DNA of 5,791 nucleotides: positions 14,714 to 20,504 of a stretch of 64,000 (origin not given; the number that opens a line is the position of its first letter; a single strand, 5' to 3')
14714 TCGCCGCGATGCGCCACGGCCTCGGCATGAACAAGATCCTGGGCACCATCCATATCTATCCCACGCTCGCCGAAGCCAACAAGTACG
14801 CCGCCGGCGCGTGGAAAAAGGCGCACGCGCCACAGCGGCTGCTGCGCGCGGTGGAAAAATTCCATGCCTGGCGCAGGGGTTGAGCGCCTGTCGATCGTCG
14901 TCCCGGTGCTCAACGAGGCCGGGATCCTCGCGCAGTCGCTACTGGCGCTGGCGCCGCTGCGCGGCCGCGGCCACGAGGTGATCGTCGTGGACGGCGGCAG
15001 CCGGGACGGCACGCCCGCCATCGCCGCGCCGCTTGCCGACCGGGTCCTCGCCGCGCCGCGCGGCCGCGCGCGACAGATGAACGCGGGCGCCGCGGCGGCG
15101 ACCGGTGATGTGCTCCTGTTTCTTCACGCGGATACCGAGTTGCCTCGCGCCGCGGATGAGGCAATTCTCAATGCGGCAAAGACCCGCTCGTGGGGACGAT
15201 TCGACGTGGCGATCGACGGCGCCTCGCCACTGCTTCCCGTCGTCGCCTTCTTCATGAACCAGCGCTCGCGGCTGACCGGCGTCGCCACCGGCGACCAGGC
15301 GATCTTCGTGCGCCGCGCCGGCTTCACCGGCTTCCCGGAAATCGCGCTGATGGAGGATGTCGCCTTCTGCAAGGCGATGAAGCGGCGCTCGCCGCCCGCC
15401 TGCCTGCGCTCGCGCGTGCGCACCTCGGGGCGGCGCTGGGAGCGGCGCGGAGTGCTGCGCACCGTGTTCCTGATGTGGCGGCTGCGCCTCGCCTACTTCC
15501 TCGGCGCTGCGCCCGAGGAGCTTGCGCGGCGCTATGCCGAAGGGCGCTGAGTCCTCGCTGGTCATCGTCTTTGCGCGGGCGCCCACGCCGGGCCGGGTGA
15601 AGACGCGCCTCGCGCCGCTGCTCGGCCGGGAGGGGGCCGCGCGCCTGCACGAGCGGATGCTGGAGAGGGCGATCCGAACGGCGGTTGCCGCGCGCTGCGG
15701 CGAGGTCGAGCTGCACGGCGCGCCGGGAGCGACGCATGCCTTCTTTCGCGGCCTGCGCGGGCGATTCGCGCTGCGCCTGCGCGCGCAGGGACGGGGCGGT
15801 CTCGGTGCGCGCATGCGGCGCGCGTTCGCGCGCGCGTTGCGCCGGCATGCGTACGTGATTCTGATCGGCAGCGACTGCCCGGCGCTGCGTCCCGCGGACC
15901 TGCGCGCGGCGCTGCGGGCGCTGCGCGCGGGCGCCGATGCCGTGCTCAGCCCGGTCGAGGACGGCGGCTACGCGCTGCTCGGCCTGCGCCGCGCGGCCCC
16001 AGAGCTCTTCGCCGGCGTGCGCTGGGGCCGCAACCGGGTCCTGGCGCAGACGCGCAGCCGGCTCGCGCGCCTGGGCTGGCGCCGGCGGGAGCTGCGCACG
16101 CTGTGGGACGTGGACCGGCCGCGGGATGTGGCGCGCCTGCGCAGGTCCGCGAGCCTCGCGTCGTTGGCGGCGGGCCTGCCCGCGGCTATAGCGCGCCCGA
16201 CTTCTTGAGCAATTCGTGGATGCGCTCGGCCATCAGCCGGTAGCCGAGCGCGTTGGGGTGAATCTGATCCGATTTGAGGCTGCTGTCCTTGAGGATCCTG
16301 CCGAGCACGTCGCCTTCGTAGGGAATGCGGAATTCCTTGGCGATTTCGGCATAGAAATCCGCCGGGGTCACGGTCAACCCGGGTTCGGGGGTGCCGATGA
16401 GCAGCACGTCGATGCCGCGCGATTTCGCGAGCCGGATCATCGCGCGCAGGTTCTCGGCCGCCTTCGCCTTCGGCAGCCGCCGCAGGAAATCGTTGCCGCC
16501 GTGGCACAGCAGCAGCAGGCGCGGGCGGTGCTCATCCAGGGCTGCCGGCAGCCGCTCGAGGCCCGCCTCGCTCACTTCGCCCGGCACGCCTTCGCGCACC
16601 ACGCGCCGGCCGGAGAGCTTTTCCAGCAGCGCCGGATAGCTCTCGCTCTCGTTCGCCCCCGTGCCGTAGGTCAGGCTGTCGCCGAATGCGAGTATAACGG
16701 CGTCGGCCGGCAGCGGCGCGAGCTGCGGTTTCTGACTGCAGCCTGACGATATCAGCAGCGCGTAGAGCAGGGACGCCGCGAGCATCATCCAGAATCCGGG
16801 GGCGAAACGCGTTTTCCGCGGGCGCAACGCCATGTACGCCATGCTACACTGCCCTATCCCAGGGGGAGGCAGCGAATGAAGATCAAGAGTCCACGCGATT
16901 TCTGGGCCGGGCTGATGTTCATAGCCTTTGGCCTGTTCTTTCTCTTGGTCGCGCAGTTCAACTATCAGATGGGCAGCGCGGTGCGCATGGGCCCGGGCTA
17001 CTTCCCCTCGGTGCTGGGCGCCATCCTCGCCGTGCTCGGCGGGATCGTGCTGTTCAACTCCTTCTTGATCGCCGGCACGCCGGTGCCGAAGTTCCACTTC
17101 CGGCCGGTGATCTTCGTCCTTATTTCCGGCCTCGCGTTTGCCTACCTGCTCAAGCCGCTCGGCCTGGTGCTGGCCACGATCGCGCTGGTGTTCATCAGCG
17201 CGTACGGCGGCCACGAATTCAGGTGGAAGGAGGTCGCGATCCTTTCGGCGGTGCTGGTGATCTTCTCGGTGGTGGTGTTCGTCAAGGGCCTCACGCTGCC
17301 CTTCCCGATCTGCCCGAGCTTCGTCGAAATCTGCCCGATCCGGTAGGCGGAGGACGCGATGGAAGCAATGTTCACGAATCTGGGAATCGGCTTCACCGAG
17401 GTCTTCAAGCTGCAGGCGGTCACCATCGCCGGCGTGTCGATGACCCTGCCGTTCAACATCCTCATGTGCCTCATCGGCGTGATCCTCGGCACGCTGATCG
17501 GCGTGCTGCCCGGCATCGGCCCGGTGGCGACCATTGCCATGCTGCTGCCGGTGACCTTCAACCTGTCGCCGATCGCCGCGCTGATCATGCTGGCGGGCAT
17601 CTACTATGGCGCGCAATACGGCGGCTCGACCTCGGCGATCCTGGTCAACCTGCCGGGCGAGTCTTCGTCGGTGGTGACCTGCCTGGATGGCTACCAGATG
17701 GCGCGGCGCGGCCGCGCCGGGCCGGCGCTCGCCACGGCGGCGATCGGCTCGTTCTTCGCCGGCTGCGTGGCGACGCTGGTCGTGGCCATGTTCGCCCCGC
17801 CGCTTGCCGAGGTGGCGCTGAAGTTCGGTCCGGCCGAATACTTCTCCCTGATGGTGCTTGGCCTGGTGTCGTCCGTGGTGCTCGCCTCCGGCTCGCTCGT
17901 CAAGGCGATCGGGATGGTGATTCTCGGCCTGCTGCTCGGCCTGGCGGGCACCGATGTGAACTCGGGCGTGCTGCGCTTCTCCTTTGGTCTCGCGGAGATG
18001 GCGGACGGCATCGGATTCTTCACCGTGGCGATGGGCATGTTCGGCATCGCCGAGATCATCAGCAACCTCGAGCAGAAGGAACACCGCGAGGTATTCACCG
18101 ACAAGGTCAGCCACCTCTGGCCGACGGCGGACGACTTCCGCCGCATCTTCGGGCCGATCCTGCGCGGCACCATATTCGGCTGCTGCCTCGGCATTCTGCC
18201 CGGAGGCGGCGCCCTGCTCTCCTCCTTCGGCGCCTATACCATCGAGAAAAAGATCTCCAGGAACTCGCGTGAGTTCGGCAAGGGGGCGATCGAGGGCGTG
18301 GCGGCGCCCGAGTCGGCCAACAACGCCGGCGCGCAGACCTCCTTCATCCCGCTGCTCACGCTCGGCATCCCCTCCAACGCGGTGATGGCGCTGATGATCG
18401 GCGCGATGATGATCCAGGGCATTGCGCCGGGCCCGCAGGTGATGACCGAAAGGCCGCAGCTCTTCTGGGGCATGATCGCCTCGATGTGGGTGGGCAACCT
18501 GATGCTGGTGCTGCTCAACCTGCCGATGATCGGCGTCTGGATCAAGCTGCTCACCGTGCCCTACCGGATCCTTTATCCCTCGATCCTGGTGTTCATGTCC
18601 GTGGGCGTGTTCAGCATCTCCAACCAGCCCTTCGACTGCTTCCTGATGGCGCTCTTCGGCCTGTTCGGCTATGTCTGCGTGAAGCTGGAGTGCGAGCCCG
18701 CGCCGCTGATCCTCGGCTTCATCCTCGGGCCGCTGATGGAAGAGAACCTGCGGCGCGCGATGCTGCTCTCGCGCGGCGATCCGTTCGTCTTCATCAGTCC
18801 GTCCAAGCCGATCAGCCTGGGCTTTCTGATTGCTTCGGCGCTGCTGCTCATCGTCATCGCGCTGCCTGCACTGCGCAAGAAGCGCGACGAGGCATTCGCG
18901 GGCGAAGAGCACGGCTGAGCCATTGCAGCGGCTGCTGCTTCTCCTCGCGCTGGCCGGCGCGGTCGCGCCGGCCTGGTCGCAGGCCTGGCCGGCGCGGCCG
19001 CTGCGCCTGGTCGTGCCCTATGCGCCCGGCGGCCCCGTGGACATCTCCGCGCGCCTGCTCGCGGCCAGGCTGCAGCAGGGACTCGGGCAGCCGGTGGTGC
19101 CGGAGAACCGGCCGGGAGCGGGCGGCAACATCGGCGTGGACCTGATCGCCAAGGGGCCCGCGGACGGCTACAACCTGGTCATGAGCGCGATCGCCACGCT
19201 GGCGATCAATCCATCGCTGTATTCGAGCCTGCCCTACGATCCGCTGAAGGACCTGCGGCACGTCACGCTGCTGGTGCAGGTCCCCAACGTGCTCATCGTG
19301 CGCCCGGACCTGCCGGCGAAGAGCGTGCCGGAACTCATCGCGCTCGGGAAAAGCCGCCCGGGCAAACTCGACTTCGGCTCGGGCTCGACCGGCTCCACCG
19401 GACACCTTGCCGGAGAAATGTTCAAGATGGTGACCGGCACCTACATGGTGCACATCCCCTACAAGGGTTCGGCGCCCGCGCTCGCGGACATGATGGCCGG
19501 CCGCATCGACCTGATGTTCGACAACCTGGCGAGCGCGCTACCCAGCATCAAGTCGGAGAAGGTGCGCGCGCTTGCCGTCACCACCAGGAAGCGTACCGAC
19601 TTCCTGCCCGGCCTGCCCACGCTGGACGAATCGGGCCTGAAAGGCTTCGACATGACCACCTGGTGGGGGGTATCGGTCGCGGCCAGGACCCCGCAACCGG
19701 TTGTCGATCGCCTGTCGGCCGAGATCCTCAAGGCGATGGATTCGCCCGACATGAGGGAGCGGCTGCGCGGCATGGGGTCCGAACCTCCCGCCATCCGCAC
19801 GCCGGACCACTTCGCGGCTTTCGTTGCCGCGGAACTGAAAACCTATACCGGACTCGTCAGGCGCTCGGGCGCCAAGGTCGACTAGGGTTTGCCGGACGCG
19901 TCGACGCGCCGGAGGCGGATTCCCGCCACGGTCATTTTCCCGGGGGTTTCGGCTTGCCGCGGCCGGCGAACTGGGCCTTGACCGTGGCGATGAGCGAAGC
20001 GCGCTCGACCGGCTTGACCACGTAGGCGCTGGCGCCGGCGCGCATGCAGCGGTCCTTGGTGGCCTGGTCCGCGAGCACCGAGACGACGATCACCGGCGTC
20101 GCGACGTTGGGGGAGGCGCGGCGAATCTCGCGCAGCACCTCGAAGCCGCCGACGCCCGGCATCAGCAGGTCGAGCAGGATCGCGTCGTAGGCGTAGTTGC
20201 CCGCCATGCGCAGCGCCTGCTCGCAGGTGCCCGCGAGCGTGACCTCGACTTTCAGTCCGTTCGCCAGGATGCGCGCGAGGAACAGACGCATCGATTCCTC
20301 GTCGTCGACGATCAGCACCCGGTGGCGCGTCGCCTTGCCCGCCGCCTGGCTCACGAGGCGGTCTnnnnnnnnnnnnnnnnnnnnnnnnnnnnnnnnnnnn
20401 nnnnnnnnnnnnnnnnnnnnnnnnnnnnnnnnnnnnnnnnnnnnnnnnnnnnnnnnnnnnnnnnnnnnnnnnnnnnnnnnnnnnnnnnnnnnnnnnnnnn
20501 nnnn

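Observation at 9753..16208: Six-gene translationally coupled operon: GT-C glycosyltransferase, UbiA phosphoribosyltransferase-like enzyme, cNMP sensor, DedA::disulfide reductase, and two 'selenodomain/arsenosugar-associated' transferases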

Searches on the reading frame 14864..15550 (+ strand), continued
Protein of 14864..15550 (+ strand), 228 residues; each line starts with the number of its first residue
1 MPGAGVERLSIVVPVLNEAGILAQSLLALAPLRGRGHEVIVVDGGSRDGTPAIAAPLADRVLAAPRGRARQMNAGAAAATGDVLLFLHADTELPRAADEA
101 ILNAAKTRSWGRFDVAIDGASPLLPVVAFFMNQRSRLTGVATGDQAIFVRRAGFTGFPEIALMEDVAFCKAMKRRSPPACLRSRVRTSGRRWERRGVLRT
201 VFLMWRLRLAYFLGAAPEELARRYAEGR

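Call 86: get_annotated_region(hit=H54, flank=9000)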
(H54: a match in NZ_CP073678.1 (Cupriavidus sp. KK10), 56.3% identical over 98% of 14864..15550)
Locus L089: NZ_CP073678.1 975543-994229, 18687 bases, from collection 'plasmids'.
description: Cupriavidus sp. KK10 plasmid p1, complete sequence
organism: Cupriavidus sp. KK10 (NCBI taxid 1478019)
taxonomy: Bacteria; Pseudomonadota; Betaproteobacteria; Burkholderiales; Burkholderiaceae; Cupriavidus; Cupriavidus sp. KK10
host: -; source: Isolate,A bacterial consortium from cattle pasture soil, USA; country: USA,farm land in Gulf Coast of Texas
typing (MOB-suite, as given by PLSDB): non-mobilizable; mating-pair formation MPF_T
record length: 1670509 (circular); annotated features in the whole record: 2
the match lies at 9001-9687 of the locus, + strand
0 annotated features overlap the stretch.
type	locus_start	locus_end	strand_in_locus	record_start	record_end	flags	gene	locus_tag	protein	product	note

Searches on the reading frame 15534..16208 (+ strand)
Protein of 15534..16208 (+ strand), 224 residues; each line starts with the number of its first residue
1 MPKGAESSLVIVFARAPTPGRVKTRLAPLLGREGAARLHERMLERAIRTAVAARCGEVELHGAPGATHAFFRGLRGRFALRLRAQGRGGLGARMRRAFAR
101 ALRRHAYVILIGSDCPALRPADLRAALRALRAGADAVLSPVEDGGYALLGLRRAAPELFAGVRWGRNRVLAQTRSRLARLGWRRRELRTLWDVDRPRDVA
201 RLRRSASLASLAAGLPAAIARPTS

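Call 10: search_protein_families(library=pfam, proteins=[window:15534-16208:+])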
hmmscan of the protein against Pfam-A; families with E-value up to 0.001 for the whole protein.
window:15534-16208:+ (224 aa): 3 families
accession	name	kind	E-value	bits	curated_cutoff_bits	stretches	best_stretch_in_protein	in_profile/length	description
PF09837.15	DUF2064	-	2.4e-29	102.1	25.8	1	48-166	3-120/120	Uncharacterized protein conserved in bacteria (DUF2064)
PF12804.13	NTP_transf_3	-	6.7e-07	30.1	27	1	40-160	24-143/160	MobA-like NTP transferase domain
PF01983.22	CofC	-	0.00071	19.3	22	0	22-155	13-137/217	Guanylyl transferase CofC like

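Call 11: search_protein_families(library=ncbifam, proteins=[window:15534-16208:+])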
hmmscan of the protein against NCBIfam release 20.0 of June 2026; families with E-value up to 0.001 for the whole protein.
window:15534-16208:+ (224 aa): 2 families
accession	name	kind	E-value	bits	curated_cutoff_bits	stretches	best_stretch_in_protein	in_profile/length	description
TIGR04282.1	glyco_like_cofC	hypoth_equivalog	8.8e-59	198.5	134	1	10-199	1-189/189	TIGR04282 family arsenosugar biosynthesis glycosyltransferase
TIGR03552.1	F420_cofC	equivalog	2.3e-11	43.7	105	1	21-205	11-190/196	2-phospho-L-lactate guanylyltransferase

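Call 75: search_solved_structures(query=window:15534-16208:+, max_evalue=0.01)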
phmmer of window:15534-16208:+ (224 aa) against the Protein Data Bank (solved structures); distinct sequences matched with E-value up to 0.01: 1.
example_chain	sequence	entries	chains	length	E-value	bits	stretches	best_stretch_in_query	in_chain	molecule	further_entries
3cgx_A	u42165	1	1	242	1.3e-19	74.2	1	6-210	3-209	Putative nucleotide-diphospho-sugar transferase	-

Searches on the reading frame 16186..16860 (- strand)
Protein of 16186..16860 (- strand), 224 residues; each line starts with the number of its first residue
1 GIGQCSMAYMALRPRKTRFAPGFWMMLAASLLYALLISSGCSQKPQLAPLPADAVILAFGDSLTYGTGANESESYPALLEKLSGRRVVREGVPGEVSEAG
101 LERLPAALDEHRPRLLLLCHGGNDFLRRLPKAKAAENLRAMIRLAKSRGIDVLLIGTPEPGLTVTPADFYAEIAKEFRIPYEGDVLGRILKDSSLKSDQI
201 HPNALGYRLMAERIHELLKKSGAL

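Call 30: search_protein_families(library=pfam, proteins=[window:16186-16860:-])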
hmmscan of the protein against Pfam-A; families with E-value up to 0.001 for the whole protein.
window:16186-16860:- (224 aa): 3 families
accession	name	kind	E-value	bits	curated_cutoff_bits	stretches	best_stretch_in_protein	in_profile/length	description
PF13472.12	Lipase_GDSL_2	-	5.9e-23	82.7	32.9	1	58-209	1-178/178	GDSL-like Lipase/Acylhydrolase family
PF00657.28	Lipase_GDSL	-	3.3e-12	47.5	23.6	1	56-177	1-148/208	GDSL-like Lipase/Acylhydrolase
PF25182.1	NonGDSL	-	1.7e-06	27.9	80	1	56-156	30-138/220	Non-GDSL lipase-like family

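Call 97: search_protein_families(library=ncbifam, proteins=[window:16186-16860:-], max_evalue=1e-8)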
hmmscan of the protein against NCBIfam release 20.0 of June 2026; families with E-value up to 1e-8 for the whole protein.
window:16186-16860:- (224 aa): 1 family
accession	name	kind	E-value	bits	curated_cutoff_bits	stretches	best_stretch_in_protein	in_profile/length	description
NF007819.1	PRK10528.1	equivalog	1.6e-18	67.2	270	1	52-217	28-203/210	multifunctional acyl-CoA thioesterase I/protease I/lysophospholipase L1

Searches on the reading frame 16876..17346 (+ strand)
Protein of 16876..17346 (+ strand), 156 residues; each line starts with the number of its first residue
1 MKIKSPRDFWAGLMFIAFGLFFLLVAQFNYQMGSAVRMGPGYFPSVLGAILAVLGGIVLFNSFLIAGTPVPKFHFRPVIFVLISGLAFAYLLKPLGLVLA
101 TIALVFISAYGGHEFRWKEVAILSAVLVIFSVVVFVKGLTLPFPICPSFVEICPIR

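Call 30: search_protein_families(library=pfam, proteins=[window:16876-17346:+])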
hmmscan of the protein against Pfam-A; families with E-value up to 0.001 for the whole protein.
window:16876-17346:+ (156 aa): 1 family
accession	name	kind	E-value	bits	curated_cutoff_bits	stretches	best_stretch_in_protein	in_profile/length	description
PF07331.16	TctB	-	1e-19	71.5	29.1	1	9-144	1-137/137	Tripartite tricarboxylate transporter TctB family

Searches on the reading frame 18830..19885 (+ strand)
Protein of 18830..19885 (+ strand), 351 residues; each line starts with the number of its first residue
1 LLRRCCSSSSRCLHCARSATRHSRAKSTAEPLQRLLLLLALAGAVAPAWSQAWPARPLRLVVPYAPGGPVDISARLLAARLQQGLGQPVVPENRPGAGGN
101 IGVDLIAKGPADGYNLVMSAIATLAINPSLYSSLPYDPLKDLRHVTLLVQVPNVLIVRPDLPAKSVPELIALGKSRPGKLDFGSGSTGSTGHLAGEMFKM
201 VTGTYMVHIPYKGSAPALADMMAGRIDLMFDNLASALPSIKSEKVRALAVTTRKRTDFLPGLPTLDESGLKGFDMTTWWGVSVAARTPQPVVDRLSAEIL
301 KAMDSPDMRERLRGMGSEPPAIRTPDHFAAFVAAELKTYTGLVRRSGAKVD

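Call 30: search_protein_families(library=pfam, proteins=[window:18830-19885:+])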
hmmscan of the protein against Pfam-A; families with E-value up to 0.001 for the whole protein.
window:18830-19885:+ (351 aa): 1 family
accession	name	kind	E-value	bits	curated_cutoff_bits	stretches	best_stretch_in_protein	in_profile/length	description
PF03401.19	TctC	-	2.4e-67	227.8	27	1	74-344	2-270/274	Tripartite tricarboxylate transporter family receptor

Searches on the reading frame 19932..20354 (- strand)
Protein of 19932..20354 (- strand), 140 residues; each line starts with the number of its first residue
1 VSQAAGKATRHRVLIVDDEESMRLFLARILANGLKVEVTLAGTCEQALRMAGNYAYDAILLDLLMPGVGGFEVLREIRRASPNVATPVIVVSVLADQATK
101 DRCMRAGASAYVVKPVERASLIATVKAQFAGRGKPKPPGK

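Call 30: search_protein_families(library=pfam, proteins=[window:19932-20354:-])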
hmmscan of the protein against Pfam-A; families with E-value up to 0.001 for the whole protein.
window:19932-20354:- (140 aa): 1 family
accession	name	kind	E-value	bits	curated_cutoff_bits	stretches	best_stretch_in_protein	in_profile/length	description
PF00072.30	Response_reg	-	3e-25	89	30.2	1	13-125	1-110/111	Response regulator receiver domain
